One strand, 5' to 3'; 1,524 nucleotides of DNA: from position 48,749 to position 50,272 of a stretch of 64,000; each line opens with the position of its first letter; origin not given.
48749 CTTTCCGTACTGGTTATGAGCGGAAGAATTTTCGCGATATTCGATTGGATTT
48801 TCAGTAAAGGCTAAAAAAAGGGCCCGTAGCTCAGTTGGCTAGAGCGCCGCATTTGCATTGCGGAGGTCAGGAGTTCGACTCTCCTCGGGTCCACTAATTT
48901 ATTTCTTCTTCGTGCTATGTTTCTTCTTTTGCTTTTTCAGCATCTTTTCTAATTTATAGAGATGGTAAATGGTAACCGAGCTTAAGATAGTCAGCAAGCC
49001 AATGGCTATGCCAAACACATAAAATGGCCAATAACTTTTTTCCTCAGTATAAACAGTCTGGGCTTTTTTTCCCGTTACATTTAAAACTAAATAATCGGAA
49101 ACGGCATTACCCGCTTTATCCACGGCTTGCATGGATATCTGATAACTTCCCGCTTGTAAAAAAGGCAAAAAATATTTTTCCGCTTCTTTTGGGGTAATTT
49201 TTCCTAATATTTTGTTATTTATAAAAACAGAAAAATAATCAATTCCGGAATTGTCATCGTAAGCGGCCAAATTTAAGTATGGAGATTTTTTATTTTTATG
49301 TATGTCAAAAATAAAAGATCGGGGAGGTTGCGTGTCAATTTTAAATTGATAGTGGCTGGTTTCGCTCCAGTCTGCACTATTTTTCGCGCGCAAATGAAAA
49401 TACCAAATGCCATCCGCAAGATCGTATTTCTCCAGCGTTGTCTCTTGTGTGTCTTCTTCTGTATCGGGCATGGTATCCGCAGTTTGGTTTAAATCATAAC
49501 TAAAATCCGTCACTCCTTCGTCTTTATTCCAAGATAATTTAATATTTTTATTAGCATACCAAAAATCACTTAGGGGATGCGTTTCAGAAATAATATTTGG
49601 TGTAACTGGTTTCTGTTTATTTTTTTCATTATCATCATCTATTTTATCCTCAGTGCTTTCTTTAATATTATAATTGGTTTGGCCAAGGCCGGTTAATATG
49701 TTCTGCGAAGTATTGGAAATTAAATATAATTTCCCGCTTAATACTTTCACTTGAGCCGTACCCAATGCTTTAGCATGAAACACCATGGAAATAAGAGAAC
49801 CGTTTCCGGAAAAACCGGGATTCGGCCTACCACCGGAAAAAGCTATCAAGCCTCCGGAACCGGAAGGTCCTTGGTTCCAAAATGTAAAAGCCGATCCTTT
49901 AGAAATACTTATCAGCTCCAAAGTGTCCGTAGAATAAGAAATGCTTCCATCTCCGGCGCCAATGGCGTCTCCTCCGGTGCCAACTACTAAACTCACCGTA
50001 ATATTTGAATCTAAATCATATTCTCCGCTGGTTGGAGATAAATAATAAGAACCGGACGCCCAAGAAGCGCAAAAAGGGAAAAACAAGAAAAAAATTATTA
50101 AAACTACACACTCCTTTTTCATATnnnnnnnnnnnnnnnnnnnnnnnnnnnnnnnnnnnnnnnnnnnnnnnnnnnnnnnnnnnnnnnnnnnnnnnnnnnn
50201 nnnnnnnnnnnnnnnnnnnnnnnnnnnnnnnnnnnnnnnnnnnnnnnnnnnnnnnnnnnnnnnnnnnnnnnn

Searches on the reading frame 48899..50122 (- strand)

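Call 104: search_protein_families(library=pfam, proteins=[window:48899-50122:-], max_evalue=0.001)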
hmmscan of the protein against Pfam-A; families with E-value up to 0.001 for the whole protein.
window:48899-50122:- (407 aa): 1 family
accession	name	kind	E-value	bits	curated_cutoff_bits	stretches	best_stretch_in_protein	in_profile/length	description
PF19077.6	Big_13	-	1.5e-05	25.8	27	0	301-342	48-92/102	Bacterial Ig-like domain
